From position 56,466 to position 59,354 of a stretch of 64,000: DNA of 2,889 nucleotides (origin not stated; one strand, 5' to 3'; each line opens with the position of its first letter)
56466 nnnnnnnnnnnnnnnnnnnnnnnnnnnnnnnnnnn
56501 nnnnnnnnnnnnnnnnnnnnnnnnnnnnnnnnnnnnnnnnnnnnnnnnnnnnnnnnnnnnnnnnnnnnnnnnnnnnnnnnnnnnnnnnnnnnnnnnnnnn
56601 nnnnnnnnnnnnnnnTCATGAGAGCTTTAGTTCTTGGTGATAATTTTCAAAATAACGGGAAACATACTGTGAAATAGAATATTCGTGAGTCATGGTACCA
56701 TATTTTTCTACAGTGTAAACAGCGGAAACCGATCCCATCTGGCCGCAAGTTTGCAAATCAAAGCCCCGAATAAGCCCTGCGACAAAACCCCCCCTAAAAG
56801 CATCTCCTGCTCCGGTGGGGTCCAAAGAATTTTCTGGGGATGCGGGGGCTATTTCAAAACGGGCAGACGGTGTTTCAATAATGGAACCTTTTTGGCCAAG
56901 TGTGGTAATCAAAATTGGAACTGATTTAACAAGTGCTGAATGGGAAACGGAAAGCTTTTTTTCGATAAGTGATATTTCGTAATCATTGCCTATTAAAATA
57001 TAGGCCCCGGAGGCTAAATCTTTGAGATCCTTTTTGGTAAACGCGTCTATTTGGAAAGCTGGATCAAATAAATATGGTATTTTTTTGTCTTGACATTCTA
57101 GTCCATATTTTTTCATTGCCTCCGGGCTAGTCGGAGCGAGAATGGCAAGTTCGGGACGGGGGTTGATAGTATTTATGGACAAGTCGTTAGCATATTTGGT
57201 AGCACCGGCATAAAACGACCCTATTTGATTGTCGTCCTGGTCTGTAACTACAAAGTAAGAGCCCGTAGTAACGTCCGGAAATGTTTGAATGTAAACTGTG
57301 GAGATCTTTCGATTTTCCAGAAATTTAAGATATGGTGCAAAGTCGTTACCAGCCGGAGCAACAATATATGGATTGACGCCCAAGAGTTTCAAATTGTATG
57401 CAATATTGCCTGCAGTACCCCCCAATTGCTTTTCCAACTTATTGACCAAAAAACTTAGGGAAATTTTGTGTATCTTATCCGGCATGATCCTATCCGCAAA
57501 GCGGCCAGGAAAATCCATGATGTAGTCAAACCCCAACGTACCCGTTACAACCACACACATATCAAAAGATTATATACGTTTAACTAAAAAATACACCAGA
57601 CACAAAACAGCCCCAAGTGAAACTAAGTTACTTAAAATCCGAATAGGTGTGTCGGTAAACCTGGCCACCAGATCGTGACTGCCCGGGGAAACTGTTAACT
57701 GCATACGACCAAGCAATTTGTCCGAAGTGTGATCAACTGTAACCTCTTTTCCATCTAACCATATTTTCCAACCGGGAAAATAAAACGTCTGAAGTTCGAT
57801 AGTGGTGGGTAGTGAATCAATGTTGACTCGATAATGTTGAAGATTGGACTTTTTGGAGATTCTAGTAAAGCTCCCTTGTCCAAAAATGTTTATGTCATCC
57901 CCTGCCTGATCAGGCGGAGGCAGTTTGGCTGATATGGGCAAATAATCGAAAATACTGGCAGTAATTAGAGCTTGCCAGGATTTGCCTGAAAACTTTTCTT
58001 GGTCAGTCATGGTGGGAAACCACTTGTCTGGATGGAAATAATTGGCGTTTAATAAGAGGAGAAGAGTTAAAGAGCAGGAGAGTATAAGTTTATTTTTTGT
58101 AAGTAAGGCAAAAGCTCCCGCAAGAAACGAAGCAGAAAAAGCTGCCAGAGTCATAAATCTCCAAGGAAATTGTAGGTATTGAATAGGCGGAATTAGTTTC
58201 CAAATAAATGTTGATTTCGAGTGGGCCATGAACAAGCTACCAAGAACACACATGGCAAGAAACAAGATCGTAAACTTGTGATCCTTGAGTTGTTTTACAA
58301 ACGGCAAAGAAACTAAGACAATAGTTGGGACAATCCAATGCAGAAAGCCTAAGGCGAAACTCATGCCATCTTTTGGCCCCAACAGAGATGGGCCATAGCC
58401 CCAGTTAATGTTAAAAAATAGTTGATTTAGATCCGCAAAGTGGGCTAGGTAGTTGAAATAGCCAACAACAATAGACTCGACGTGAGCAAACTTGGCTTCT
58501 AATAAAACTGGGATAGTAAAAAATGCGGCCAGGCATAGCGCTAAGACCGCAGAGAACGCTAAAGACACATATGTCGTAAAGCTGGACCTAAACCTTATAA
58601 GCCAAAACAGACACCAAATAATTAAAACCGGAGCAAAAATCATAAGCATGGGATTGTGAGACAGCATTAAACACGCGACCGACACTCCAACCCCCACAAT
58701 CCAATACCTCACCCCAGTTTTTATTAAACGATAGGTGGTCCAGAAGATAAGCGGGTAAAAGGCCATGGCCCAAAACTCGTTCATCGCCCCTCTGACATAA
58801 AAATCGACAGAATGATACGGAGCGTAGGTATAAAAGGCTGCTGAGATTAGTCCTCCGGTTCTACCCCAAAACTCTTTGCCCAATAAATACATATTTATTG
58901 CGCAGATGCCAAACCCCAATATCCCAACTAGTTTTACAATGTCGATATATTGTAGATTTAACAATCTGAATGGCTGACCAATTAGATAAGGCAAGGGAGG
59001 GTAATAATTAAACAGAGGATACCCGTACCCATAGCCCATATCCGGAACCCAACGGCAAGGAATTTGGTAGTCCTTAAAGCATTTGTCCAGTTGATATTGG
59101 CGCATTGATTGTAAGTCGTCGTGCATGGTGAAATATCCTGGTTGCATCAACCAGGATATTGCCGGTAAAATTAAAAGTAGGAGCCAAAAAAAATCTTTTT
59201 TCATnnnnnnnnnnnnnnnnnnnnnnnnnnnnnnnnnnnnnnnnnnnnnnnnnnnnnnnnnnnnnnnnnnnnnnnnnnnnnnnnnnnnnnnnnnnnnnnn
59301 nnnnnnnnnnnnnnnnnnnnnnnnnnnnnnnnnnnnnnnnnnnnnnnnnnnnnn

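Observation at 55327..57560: SAH hydrolase + adenosine kinase operon embedded in the glycan locus alongside five SAM methyltransferases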

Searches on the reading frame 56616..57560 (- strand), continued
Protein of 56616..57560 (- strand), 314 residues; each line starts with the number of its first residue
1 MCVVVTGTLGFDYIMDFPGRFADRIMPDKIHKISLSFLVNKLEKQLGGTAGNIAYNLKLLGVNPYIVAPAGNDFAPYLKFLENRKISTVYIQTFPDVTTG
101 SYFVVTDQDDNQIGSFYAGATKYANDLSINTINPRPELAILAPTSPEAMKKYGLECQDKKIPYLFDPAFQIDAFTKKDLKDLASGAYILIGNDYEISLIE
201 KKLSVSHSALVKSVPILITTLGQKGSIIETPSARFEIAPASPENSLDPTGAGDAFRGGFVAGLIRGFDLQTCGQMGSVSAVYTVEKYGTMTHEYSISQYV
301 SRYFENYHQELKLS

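Call 42: find_encoding_contigs(protein=P0011, flank=8000, max_places=1)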
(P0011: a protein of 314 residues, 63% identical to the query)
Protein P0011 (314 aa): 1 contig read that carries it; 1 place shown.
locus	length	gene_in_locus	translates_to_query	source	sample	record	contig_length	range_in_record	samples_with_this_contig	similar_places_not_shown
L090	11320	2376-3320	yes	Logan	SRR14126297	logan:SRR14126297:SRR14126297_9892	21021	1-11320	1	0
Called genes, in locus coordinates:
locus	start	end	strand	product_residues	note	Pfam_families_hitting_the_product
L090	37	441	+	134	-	PF02130:YbeY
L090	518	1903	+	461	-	PF13177:DNA_pol3_delta2, PF13604:AAA_30 (weak), PF00004:AAA, PF13401:AAA_22 (weak), PF22608:DNAX_ATPase_lid (faint), PF20964:DnaX_C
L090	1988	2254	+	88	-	PF02575:YbaB_DNA_bd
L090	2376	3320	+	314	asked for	PF00294:PfkB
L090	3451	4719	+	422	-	PF05221:AdoHcyase, PF02826:2-Hacid_dh_C (weak), PF00670:AdoHcyase_NAD, PF07991:KARI_N (weak)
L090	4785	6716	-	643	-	-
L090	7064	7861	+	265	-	-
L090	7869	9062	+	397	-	PF00155:Aminotran_1_2, PF00266:Aminotran_5 (weak), PF01041:DegT_DnrJ_EryC1, PF01053:Cys_Met_Meta_PP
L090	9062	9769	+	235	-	PF00702:Hydrolase, PF12710:HAD (weak), PF13419:HAD_2, PF13242:Hydrolase_like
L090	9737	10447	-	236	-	PF13489:Methyltransf_23, PF13847:Methyltransf_31, PF08241:Methyltransf_11, PF08242:Methyltransf_12 (weak), PF13649:Methyltransf_25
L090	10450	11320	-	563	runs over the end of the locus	-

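Call 49: find_encoding_contigs(protein=P0121, flank=10000, max_places=2)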
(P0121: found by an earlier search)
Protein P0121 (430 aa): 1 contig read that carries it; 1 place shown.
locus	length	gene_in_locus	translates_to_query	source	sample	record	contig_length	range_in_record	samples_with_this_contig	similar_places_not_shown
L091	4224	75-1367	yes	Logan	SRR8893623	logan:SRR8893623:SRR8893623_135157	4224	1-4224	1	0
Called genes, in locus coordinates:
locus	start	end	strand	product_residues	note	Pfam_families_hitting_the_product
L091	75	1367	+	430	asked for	PF05221:AdoHcyase, PF00670:AdoHcyase_NAD, PF02826:2-Hacid_dh_C, PF07991:KARI_N (weak)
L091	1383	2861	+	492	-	PF01943:Polysacc_synt, PF13440:Polysacc_synt_3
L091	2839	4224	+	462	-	?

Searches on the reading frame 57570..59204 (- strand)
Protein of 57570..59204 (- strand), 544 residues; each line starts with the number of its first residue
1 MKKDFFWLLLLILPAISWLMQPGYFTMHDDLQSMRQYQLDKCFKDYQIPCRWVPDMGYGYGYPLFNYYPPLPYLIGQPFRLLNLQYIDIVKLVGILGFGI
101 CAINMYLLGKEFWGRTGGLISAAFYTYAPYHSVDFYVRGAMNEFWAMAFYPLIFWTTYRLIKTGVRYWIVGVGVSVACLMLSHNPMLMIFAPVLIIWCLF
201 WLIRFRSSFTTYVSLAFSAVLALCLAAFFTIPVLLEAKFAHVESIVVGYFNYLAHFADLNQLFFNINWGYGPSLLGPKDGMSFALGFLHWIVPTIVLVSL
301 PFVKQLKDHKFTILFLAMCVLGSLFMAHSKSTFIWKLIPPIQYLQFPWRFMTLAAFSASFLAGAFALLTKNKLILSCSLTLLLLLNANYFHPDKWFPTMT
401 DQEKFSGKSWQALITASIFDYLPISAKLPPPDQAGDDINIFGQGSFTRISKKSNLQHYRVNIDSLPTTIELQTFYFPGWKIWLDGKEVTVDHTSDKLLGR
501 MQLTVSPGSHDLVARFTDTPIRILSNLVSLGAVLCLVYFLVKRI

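Call 5: search_protein_families(library=pfam, proteins=[window:57570-59204:-])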
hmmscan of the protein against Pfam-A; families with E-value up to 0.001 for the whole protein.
window:57570-59204:- (544 aa): 1 family
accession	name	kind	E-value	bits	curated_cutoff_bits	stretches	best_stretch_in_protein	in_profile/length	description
PF10131.15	PTPS_related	-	3.4e-05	23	26.4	1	65-383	1-300/621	6-pyruvoyl-tetrahydropterin synthase related domain; membrane protein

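Call 36: search_protein_families(library=ncbifam, proteins=[window:57570-59204:-], max_evalue=0.00001)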
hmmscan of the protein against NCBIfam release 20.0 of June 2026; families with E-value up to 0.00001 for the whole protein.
window:57570-59204:- (544 aa): 0 families

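Call 56: find_related_loci(query=window:57570-59204:-, collection=metagenome_contigs, flank=7000)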
Query window:57570-59204:- (544 aa) in metagenome_contigs; peptide patterns used: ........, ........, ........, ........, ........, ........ (x = any residue, [..] = any of these).
58 stretches matched a pattern; 32 encode a relative of the query (tblastn E <= 1e-3); 32 distinct loci.
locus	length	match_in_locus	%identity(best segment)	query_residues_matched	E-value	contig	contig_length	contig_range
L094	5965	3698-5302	64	1-537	0e+0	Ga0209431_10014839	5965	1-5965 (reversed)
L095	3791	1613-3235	63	1-542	0e+0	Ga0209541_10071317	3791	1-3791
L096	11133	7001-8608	62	1-537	0e+0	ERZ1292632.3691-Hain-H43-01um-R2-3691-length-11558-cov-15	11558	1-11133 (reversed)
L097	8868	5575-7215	61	1-543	0e+0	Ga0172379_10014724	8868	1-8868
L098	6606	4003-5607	62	1-537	0e+0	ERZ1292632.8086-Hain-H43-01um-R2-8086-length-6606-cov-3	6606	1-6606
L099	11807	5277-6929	59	1-541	0e+0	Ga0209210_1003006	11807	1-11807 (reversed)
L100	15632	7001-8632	61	1-541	0e+0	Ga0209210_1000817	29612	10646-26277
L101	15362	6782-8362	59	14-541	0e+0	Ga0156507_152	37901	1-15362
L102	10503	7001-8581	59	14-541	0e+0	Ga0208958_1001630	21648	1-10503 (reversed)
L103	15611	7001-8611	61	1-538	0e+0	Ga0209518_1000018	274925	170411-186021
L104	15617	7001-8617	61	1-537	0e+0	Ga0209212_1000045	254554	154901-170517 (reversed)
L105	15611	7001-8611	61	1-538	0e+0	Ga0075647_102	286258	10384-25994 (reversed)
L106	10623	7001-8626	59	1-543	0e+0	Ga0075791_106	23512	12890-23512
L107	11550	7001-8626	58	1-543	0e+0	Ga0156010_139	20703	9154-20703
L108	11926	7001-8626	58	1-543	0e+0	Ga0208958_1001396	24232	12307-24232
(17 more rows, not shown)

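Call 63: search_protein_families(library=pfam, proteins=[L103:8656-9342:+, L104:8859-9128:+, L104:9125-9505:+, L107:8911-9237:-], max_evalue=0.01)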
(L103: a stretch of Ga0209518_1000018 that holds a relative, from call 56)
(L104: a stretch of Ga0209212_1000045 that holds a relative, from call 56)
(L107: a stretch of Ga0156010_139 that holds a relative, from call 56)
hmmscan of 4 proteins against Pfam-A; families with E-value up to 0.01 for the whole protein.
L103:8656-9342:+ (228 aa): 1 family
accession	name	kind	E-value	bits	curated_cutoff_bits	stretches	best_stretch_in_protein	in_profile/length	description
PF01797.21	Y1_Tnp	-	5.8e-10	39.8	23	1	68-156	25-119/121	Transposase IS200 like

L104:8859-9128:+ (89 aa): 1 family
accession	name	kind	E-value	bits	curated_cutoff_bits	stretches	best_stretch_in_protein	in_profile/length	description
PF04014.23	MazE_antitoxin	-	8.7e-06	26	24.7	1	13-46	2-37/48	Antidote-toxin recognition MazE, bacterial antitoxin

L104:9125-9505:+ (126 aa): 3 families
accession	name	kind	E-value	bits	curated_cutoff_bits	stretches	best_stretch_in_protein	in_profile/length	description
PF01850.27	PIN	-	2.7e-12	47.8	23.6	1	3-124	2-116/120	PIN domain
PF16289.11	PIN_12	-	0.0027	18.5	32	1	3-71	2-68/172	PIN domain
PF13470.12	PIN_3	-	0.0031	18.8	27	1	3-73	3-73/115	PIN domain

L107:8911-9237:- (108 aa): 0 families
